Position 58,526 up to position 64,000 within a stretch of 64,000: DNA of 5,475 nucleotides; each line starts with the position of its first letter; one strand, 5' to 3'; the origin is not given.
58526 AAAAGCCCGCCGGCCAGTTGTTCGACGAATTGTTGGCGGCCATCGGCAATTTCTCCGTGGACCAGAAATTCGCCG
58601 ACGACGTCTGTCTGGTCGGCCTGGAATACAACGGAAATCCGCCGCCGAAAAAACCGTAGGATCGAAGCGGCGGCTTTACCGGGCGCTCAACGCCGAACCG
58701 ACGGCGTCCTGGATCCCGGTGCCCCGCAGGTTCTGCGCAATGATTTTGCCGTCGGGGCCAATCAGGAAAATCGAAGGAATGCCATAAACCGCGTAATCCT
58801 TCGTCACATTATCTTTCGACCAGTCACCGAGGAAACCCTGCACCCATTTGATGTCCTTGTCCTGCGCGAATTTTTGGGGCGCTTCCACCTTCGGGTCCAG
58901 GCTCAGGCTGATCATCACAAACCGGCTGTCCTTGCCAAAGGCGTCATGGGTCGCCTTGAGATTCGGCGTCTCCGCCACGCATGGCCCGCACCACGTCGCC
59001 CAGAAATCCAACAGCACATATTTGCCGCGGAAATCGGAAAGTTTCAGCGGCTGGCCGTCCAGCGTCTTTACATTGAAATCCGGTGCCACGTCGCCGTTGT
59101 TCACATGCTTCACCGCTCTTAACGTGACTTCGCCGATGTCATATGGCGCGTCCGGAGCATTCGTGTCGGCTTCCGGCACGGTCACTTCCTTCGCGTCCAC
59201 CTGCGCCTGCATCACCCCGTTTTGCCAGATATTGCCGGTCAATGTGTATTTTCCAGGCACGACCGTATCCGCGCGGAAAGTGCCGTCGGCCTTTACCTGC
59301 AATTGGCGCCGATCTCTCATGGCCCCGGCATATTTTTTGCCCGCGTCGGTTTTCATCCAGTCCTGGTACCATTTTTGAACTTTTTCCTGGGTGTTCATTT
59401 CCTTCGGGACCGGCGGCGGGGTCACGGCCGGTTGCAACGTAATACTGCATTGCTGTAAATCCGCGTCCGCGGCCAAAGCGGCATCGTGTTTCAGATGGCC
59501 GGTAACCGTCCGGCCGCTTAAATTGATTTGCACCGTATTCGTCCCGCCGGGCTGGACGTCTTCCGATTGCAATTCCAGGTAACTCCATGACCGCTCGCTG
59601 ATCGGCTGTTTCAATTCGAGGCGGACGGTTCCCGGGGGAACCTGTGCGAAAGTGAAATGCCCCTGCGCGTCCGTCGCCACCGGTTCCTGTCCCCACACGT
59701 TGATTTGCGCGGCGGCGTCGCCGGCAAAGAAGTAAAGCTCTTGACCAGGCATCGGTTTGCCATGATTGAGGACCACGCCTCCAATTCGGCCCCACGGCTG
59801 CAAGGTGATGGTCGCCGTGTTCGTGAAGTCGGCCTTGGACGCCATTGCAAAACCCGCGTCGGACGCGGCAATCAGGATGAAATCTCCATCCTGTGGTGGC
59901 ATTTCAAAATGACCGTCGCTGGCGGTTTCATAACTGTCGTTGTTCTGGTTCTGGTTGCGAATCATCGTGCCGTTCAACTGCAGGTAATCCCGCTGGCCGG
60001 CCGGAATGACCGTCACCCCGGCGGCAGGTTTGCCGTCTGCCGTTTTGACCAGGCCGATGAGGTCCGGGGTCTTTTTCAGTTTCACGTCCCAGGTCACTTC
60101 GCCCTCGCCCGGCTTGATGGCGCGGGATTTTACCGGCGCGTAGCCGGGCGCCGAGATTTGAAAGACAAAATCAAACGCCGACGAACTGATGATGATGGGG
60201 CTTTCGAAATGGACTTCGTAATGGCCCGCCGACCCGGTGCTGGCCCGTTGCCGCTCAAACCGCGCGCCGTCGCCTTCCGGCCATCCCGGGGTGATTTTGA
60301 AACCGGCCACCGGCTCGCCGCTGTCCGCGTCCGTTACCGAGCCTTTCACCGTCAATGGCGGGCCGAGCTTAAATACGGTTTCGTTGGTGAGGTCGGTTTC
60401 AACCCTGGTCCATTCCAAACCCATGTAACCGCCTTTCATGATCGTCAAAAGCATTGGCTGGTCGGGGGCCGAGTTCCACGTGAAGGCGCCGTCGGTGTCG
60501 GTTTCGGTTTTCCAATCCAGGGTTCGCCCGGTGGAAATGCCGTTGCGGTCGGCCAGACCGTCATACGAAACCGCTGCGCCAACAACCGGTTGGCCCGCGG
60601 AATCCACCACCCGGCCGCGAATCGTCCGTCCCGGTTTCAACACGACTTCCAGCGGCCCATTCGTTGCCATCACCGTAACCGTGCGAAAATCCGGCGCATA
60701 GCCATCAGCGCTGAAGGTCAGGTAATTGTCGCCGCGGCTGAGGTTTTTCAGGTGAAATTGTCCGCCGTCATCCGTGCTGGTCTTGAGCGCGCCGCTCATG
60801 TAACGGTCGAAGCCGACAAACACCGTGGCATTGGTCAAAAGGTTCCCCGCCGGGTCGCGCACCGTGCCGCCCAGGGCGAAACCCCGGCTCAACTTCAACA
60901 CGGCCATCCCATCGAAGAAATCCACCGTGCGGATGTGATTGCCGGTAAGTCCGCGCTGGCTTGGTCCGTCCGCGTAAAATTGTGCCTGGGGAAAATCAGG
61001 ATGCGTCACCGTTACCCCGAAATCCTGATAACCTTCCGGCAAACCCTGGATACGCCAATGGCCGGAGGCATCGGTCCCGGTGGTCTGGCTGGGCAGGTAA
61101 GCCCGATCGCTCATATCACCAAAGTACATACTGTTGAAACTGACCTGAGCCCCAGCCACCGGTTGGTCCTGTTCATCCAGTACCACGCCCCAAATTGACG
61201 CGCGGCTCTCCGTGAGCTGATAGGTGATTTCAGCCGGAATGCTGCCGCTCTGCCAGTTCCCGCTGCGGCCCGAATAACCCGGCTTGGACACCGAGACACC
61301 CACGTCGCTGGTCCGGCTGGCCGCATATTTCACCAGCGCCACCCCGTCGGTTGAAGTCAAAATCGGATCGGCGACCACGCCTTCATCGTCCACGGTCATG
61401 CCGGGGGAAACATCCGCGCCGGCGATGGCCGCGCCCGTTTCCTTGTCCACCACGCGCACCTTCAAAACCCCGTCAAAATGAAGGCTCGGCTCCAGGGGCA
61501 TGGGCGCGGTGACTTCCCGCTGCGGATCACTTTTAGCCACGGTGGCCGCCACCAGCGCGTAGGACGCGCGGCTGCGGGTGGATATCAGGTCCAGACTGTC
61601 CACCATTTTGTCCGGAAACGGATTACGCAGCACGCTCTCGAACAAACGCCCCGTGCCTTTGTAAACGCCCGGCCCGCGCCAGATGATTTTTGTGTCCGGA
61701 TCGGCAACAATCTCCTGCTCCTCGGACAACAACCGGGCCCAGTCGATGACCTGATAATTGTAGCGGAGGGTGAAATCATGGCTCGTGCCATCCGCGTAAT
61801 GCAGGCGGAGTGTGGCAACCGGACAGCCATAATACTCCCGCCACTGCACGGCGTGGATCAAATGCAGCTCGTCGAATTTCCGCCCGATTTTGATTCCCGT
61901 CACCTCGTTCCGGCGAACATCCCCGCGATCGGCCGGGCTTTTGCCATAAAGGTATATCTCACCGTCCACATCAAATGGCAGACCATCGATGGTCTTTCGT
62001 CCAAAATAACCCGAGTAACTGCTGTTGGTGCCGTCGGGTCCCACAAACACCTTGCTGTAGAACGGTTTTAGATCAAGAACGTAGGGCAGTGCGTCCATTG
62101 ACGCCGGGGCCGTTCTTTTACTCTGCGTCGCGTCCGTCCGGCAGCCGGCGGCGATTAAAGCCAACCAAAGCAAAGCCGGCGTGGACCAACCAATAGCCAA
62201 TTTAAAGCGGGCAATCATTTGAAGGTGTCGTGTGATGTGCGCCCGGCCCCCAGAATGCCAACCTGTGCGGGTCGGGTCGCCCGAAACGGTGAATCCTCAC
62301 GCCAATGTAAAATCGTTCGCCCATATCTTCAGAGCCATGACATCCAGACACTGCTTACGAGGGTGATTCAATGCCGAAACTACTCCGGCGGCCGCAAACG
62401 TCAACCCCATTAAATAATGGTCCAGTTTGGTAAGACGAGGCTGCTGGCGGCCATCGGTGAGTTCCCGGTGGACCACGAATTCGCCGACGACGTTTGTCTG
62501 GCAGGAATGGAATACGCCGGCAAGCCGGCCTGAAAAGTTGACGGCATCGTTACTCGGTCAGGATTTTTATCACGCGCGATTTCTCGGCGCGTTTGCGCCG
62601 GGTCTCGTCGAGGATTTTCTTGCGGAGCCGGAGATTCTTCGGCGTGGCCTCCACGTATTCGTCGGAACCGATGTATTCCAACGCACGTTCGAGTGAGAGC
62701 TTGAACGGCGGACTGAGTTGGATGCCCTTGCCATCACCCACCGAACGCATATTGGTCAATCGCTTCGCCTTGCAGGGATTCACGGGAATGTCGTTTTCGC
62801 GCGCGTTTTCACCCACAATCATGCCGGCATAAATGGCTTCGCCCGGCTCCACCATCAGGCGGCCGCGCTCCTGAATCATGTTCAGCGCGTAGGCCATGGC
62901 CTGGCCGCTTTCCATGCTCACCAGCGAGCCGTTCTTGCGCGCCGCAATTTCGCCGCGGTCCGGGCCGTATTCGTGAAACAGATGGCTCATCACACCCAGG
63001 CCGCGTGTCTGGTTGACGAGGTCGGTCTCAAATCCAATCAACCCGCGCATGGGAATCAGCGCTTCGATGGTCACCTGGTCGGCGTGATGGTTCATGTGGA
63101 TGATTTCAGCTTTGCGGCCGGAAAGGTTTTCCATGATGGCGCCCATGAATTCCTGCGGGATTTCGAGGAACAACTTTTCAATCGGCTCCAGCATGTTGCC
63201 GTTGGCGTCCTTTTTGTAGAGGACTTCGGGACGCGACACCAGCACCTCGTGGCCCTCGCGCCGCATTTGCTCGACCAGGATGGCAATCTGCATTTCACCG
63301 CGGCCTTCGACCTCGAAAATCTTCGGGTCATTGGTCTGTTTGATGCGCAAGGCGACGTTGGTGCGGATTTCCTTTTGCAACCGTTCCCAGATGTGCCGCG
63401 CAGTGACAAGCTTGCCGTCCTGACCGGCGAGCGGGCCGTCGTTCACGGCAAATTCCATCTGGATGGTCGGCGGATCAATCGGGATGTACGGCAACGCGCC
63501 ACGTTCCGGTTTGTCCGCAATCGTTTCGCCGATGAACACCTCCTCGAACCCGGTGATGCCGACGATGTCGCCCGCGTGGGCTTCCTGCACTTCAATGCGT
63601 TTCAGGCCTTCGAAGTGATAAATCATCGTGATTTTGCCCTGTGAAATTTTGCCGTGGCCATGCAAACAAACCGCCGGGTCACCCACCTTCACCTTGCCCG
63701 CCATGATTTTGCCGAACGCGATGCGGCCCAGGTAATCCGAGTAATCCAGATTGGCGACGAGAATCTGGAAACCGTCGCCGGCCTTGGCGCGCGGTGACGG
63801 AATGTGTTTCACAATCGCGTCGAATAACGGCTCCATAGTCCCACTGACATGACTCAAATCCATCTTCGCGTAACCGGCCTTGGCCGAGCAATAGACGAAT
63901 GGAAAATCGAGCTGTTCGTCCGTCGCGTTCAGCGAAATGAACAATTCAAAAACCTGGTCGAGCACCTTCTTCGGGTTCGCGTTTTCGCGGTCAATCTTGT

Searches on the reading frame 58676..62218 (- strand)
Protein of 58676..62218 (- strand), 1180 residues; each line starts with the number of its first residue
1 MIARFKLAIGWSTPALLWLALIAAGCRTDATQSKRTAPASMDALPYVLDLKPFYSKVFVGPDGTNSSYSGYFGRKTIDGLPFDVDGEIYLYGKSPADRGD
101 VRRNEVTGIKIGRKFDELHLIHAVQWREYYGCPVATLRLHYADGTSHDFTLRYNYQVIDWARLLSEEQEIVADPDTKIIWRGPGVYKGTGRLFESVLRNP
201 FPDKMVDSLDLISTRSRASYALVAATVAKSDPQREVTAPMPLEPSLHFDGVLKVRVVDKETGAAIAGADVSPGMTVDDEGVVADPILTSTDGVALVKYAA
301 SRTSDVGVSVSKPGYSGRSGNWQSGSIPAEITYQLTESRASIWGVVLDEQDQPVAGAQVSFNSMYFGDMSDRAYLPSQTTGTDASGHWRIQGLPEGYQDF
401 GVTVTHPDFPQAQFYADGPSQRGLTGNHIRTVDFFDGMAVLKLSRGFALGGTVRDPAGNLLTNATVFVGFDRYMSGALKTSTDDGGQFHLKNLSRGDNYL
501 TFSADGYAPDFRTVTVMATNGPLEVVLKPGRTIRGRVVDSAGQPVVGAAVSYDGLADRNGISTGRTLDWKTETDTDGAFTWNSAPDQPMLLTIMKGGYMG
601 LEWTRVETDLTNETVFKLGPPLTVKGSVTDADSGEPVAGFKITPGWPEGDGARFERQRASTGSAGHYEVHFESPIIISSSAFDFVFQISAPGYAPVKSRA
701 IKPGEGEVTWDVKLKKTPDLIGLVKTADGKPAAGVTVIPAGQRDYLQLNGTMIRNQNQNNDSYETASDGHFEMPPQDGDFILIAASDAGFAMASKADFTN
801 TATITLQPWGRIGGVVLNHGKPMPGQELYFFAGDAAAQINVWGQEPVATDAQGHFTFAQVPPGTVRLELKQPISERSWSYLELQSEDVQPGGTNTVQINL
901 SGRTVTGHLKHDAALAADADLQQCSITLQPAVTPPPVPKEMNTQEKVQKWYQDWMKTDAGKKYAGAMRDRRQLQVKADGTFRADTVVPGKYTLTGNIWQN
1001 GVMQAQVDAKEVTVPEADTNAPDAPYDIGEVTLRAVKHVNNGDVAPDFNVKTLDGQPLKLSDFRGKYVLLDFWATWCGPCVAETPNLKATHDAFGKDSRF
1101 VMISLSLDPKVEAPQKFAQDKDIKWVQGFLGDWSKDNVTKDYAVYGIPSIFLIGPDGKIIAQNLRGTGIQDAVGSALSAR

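Call 60: search_protein_families(library=pfam, proteins=[window:58676-62218:-], max_evalue=0.0001)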
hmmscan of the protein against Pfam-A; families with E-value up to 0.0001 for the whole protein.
window:58676-62218:- (1180 aa): 12 families
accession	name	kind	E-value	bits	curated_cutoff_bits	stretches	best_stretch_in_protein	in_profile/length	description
PF13620.12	CarboxypepD_reg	-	3.5e-47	159.1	32.3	3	449-519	2-72/82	Carboxypeptidase regulatory-like domain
PF13715.12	CarbopepD_reg_2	-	5.4e-22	78.1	32.2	1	451-519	3-67/88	CarboxypepD_reg-like domain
PF00578.27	AhpC-TSA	-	1.9e-20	73.5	26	1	1042-1160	2-122/124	AhpC/TSA family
PF08534.16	Redoxin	-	3.9e-18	66.1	26.6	1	1041-1164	2-133/148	Redoxin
PF13905.12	Thioredoxin_8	-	1.5e-14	54.5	27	1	1065-1159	1-94/94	Thioredoxin-like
PF02369.22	Big_1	-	9.9e-14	51.7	34.9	0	341-392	20-66/93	Bacterial Ig-like domain (group 1)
PF20598.4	DUF6795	-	1.3e-12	48.3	27.4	0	813-862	2-48/103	Domain of unknown function (DUF6795)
PF14686.12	fn3_3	-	6.4e-08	32.7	24.4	0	974-1017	30-70/75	Polysaccharide lyase family 4, domain II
PF17802.7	SpaA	-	2.6e-07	31.1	23.1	0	820-867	13-56/91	Prealbumin-like fold domain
PF00085.26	Thioredoxin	-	5.2e-07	30.1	23.5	1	1066-1114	19-65/103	Thioredoxin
PF00775.27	Dioxygenase_C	-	1e-05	25.5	27.3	0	532-551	31-50/182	Dioxygenase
PF17210.9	SdrD_B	-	9e-05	23.1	29.7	0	348-407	18-67/112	SdrD B-like domain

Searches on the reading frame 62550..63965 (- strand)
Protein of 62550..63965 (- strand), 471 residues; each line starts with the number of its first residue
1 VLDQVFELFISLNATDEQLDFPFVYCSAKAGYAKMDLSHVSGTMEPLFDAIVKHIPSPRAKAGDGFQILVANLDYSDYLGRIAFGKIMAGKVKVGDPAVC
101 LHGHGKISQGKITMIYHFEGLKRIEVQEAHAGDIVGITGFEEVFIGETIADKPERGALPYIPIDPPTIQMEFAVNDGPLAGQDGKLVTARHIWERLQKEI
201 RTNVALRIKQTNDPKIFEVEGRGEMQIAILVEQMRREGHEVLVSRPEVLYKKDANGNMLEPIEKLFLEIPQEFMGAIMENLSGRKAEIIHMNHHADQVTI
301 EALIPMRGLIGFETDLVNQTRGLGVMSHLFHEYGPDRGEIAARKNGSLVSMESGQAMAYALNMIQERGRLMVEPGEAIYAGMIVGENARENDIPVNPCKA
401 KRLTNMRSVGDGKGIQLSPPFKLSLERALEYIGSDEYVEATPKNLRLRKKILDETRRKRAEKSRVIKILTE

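Call 60: search_protein_families(library=pfam, proteins=[window:62550-63965:-], max_evalue=0.0001)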
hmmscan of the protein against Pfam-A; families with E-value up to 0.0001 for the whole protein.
window:62550-63965:- (471 aa): 4 families
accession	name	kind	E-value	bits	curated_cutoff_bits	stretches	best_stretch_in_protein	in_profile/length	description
PF21018.2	BipA_C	-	7.1e-45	151.7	23.8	1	345-454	1-110/110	TypA/BipA C-terminal domain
PF00679.30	EFG_C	-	1.9e-22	79.5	27.9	1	258-341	2-86/89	Elongation factor G C-terminus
PF03144.31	GTP_EFTU_D2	-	4.5e-12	46.7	30.3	1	80-150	1-73/73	Elongation factor Tu domain 2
PF22042.2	EF-G_D2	-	2.9e-10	40.6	27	1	69-150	5-82/84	Elongation factor G domain 2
